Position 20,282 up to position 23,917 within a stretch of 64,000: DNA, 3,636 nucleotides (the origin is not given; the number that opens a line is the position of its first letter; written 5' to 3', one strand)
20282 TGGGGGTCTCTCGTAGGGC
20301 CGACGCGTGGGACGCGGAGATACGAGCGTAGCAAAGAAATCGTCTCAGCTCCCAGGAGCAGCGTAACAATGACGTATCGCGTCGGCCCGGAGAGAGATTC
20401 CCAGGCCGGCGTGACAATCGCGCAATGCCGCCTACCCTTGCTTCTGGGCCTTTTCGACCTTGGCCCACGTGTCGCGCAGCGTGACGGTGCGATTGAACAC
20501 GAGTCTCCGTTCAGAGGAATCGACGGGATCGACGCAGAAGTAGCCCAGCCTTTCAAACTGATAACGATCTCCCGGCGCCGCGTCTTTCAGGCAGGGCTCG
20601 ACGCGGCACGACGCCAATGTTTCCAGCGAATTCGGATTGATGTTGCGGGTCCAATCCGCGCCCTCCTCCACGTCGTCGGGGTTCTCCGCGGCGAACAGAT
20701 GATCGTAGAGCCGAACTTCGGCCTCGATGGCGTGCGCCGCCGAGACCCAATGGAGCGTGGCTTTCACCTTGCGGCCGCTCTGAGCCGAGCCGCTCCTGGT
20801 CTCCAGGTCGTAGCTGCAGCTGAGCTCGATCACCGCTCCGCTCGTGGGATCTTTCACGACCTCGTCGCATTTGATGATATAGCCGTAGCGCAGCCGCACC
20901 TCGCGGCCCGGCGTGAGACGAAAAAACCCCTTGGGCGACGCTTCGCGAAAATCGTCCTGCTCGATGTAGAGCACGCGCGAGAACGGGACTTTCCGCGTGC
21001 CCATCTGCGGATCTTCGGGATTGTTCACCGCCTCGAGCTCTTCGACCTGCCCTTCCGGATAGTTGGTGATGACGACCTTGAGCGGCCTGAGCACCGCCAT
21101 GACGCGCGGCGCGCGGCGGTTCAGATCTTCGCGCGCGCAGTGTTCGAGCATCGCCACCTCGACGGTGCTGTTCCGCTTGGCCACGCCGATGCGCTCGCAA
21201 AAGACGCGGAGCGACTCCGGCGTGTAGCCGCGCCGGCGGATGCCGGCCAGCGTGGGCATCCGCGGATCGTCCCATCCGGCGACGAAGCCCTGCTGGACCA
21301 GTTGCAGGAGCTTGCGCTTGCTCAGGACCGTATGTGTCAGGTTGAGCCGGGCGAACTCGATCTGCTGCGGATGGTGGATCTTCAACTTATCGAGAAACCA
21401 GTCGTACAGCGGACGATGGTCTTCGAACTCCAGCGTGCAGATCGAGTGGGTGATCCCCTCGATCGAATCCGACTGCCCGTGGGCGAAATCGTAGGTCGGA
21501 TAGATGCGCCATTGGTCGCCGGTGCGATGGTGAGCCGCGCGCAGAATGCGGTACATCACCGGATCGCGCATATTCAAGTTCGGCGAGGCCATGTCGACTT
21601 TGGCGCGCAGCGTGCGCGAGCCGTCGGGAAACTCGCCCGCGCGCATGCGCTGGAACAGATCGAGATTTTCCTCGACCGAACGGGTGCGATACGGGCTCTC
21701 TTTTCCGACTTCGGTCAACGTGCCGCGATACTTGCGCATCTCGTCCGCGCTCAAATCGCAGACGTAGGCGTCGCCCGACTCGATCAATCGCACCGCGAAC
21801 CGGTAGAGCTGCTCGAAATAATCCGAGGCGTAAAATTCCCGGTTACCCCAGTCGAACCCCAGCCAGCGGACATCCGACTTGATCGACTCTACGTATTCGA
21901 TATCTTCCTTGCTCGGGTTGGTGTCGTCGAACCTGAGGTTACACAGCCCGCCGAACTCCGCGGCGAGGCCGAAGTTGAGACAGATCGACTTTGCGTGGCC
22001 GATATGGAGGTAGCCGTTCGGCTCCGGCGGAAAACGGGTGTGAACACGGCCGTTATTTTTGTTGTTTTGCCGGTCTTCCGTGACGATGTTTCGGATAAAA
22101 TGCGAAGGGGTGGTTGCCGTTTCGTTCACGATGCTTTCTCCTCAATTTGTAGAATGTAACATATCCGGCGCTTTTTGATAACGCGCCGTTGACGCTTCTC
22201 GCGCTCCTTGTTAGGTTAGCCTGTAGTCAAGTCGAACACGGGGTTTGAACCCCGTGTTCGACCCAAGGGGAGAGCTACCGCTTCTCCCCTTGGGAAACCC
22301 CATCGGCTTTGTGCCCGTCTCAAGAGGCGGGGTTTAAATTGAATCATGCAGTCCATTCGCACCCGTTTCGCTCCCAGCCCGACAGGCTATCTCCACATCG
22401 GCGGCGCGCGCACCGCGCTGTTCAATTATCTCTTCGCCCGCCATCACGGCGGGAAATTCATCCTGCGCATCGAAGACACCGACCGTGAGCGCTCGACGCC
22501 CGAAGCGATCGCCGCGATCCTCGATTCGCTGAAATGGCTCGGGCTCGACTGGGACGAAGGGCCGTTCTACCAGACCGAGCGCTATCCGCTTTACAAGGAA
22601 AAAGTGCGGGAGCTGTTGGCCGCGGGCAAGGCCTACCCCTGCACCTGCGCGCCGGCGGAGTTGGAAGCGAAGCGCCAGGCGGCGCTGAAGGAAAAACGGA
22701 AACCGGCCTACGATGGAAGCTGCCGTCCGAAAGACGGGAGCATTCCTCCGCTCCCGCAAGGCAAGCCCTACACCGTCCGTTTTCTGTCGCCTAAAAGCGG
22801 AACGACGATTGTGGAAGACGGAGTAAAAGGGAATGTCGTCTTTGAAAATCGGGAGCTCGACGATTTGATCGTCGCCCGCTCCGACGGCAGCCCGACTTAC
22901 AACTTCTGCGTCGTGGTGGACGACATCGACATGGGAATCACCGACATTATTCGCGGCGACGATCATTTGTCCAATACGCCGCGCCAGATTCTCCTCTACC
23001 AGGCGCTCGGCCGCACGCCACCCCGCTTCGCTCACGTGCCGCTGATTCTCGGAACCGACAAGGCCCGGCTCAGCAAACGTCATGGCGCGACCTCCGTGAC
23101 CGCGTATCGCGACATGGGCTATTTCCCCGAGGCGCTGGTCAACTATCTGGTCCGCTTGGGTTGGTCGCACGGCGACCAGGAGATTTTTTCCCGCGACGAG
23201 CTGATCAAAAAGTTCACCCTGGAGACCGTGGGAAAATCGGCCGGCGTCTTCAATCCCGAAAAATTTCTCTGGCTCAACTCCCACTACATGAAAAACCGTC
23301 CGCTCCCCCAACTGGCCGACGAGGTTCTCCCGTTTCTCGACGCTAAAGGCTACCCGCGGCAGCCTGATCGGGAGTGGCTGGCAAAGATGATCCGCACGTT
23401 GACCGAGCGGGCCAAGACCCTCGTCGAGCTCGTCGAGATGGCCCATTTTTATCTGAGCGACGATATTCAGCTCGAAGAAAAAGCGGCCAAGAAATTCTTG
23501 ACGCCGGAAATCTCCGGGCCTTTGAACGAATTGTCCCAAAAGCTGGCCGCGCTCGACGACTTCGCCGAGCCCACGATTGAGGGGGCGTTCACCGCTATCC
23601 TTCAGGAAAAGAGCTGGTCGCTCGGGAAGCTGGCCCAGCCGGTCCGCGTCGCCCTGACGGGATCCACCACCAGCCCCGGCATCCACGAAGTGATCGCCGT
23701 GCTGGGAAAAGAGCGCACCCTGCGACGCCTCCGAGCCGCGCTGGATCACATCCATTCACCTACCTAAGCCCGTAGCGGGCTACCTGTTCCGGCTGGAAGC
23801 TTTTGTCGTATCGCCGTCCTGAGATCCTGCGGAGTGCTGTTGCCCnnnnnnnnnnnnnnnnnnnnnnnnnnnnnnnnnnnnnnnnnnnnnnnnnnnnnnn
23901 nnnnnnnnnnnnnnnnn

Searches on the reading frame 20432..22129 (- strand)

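Call 69: search_protein_families(library=pfam, proteins=[window:20432-22129:-], max_evalue=0.0001)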
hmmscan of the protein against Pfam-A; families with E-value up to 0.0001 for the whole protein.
window:20432-22129:- (565 aa): 3 families
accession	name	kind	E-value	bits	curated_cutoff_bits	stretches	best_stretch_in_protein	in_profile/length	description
PF00749.27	tRNA-synt_1c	-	3.6e-109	364.9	23.4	1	29-337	2-313/314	tRNA synthetases class I (E and Q), catalytic domain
PF03950.23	tRNA-synt_1c_C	-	6.2e-33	113.3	23.9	1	340-441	1-91/91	tRNA synthetases class I (E and Q), anti-codon binding domain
PF20974.2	tRNA-synt_1c_C2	-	1.4e-25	90.2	23.9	1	458-534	1-69/69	tRNA synthetases class I (E and Q), anti-codon binding domain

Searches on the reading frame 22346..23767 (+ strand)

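Call 69: search_protein_families(library=pfam, proteins=[window:22346-23767:+], max_evalue=0.0001)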
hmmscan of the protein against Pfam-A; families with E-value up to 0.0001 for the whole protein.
window:22346-23767:+ (473 aa): 2 families
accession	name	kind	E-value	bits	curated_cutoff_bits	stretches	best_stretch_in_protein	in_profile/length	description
PF00749.27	tRNA-synt_1c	-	2e-104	349.3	23.4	1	4-309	2-314/314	tRNA synthetases class I (E and Q), catalytic domain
PF19269.4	Anticodon_2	-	4.2e-37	128.1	23.6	1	322-466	1-141/141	Anticodon binding domain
